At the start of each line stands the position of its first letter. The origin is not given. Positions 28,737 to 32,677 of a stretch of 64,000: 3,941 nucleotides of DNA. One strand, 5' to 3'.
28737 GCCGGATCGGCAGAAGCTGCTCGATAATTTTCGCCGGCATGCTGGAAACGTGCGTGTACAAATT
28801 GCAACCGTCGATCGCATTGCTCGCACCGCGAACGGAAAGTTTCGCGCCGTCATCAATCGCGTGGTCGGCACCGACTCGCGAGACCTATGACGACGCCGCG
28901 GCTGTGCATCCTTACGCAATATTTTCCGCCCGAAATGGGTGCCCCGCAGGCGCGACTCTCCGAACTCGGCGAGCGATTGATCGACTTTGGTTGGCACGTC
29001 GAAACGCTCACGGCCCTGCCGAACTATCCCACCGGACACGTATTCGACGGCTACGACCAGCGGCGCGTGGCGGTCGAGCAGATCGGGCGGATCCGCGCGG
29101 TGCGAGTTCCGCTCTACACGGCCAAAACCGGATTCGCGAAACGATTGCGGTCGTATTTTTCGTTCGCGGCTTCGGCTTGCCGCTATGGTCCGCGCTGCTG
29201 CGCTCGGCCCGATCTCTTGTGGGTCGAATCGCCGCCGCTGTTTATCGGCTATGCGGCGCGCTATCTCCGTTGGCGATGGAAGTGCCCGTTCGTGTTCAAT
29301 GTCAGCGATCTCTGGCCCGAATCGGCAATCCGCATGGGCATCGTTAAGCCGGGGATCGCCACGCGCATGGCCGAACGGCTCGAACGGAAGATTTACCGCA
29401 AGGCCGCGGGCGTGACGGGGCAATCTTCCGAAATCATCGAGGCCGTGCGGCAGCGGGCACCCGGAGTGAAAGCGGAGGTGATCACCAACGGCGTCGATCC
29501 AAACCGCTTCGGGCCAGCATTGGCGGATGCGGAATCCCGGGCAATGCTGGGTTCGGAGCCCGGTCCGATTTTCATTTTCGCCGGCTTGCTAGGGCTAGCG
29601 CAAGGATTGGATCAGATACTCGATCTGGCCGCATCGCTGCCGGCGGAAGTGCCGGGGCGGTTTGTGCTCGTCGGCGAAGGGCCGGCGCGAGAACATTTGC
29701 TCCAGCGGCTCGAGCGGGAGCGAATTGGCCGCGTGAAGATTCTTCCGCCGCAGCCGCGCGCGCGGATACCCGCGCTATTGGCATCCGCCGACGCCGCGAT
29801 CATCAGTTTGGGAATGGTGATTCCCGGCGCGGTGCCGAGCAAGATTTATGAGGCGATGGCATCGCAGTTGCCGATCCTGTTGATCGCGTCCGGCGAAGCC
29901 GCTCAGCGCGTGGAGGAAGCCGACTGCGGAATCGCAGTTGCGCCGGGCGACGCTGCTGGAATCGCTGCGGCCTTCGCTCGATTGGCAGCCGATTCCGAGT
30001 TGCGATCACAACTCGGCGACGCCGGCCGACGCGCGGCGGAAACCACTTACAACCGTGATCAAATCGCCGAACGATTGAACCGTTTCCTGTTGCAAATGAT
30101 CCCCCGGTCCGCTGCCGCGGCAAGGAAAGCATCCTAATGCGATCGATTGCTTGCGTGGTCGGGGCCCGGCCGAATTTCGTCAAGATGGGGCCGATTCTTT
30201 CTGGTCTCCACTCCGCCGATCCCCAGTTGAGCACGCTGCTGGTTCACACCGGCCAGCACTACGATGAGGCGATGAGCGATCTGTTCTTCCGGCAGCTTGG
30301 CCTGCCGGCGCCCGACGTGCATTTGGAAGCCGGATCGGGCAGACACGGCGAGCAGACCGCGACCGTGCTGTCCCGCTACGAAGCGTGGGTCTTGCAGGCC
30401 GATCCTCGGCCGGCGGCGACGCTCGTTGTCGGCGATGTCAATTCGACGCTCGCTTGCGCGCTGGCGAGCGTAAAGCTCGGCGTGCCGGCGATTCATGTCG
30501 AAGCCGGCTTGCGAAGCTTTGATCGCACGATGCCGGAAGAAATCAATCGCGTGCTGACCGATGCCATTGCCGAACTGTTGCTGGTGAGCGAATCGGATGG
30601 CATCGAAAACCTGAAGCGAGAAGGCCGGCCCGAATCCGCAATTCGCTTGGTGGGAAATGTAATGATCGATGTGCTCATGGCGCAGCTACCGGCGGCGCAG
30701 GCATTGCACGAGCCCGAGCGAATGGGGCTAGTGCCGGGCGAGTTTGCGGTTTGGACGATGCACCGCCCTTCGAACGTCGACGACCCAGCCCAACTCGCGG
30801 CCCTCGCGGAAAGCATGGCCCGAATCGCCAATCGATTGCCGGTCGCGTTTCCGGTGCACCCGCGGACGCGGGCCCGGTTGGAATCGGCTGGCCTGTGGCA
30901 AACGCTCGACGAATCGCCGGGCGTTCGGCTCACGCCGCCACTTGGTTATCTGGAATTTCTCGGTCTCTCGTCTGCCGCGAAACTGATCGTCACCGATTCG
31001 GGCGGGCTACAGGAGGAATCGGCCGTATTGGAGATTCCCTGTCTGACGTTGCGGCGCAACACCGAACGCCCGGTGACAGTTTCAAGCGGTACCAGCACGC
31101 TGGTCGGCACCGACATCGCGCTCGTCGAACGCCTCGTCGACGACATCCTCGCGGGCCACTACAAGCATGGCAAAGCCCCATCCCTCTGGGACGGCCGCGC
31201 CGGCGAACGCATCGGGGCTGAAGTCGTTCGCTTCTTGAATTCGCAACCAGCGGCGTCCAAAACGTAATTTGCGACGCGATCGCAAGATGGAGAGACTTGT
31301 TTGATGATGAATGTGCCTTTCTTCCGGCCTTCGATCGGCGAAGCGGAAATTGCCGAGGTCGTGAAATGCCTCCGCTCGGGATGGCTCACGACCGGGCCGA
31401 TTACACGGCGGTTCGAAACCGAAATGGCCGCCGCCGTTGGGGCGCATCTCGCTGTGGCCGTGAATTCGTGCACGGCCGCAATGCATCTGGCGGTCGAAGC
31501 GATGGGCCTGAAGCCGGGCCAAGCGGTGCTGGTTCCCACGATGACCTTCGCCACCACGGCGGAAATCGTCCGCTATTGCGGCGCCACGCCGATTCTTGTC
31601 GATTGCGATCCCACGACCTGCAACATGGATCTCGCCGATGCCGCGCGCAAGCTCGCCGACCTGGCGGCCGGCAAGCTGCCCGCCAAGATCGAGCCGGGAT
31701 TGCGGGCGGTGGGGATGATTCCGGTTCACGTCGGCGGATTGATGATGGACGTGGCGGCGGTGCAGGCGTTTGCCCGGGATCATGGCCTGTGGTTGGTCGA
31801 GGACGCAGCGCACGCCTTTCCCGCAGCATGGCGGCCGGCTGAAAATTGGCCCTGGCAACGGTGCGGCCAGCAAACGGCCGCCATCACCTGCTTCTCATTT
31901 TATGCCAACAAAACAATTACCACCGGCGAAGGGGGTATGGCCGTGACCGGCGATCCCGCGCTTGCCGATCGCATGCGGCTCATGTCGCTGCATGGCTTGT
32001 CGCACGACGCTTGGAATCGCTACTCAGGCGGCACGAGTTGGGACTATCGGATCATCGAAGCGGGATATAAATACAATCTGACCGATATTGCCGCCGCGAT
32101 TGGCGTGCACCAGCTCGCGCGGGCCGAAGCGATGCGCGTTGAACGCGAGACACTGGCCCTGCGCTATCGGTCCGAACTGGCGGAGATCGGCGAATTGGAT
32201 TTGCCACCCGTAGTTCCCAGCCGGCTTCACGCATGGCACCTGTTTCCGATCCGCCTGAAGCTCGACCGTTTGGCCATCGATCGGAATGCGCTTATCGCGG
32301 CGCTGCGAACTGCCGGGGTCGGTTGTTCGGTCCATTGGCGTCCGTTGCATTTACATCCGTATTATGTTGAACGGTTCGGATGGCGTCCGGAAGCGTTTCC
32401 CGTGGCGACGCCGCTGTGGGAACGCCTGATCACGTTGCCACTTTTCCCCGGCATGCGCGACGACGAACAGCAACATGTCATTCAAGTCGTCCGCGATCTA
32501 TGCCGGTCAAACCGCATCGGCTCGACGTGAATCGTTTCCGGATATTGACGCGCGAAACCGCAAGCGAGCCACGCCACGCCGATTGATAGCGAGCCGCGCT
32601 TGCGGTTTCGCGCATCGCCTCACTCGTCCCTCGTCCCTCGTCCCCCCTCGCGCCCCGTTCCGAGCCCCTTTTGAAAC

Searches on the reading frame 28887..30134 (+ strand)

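Call 7: search_protein_families(library=pfam, proteins=[window:28887-30134:+], max_evalue=0.001)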
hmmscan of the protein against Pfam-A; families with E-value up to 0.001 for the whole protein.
window:28887-30134:+ (416 aa): 5 families
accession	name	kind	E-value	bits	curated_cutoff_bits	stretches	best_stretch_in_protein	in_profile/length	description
PF00534.26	Glycos_transf_1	-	8.2e-20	71.5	26.4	1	224-382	13-171/172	Glycosyl transferases group 1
PF13579.12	Glyco_trans_4_4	-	1e-16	62.1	29.7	1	19-202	2-158/158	Glycosyl transferase 4-like domain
PF13692.12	Glyco_trans_1_4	-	2.9e-15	57.2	27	1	227-369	2-142/142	Glycosyl transferases group 1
PF13439.12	Glyco_transf_4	-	1.3e-10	42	28.5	1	26-207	10-170/170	Glycosyltransferase Family 4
PF13524.12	Glyco_trans_1_2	-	0.00012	22.5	25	1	258-397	16-142/144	Glycosyl transferase-like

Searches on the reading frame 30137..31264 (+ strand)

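Call 7: search_protein_families(library=pfam, proteins=[window:30137-31264:+], max_evalue=0.001)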
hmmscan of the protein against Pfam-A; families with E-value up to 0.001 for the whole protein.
window:30137-31264:+ (376 aa): 1 family
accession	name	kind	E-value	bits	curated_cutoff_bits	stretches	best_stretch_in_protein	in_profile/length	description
PF02350.25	Epimerase_2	-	5.3e-91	305.5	30.6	1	27-360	5-343/347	UDP-N-acetylglucosamine 2-epimerase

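Call 68: search_protein_families(library=ncbifam, proteins=[window:30137-31264:+], max_evalue=0.00001)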
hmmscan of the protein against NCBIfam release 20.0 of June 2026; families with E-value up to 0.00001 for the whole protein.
window:30137-31264:+ (376 aa): 2 families
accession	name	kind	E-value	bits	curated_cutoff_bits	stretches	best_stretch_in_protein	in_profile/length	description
TIGR00236.1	wecB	equivalog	3.3e-84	283.1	210.15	1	4-362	3-361/366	non-hydrolyzing UDP-N-acetylglucosamine 2-epimerase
TIGR03568.1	NeuC_NnaA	equivalog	1.6e-11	43.7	235.9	1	3-304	2-305/365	UDP-N-acetylglucosamine 2-epimerase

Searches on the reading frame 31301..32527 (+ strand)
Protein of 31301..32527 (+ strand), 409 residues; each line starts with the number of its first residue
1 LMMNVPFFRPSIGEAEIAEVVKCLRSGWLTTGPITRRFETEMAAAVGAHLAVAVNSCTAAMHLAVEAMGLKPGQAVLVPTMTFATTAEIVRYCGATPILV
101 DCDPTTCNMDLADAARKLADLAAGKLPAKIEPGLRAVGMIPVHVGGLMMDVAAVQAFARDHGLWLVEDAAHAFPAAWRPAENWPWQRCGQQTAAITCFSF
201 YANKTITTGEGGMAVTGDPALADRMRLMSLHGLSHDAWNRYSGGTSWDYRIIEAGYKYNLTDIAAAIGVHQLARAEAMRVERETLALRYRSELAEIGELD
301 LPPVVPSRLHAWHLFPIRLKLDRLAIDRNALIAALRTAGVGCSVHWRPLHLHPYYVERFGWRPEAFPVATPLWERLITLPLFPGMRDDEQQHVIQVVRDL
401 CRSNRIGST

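Call 7: search_protein_families(library=pfam, proteins=[window:31301-32527:+], max_evalue=0.001)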
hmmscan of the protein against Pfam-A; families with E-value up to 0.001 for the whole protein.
window:31301-32527:+ (409 aa): 3 families
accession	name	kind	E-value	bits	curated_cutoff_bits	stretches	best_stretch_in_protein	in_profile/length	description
PF01041.23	DegT_DnrJ_EryC1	-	1.6e-107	360.4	19.8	1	11-397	2-359/360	DegT/DnrJ/EryC1/StrS aminotransferase family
PF00155.27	Aminotran_1_2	-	5.4e-09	36.1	19.7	1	36-128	45-147/361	Aminotransferase class I and II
PF01212.27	Beta_elim_lyase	-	1.2e-05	25.2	27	1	33-224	32-219/288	Beta-eliminating lyase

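Call 68: search_protein_families(library=ncbifam, proteins=[window:31301-32527:+], max_evalue=0.00001)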
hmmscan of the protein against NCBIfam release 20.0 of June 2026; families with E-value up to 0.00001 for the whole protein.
window:31301-32527:+ (409 aa): 7 families
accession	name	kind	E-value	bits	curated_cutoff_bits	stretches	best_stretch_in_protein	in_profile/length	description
TIGR03588.1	PseC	equivalog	2.5e-97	326.2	423.5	1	5-400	2-379/380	UDP-4-amino-4,6-dideoxy-N-acetyl-beta-L-altrosamine transaminase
NF008658.2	PRK11658.1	equivalog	5.5e-94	314.9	631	1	4-401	4-377/379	UDP-4-amino-4-deoxy-L-arabinose aminotransferase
TIGR04181.1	NHT_00031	hypoth_equivalog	6.5e-62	209.5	420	1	6-380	2-357/359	LegC family aminotransferase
NF008687.0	PRK11706.1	equivalog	1.6e-52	178.5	375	1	5-400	2-373/375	dTDP-4-amino-4,6-dideoxygalactose transaminase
TIGR02379.1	ECA_wecE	subfamily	1e-40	139.7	434.85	1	5-400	2-374/376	dTDP-4-amino-4,6-dideoxy-D-glucose transaminase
TIGR04427.1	PLP_DesI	equivalog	7.4e-40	137.2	650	1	22-398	40-380/390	dTDP-4-dehydro-6-deoxyglucose aminotransferase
NF011936.0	PRK15407.1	equivalog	2.3e-35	122.2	423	1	12-403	44-438/440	lipopolysaccharide biosynthesis protein RfbH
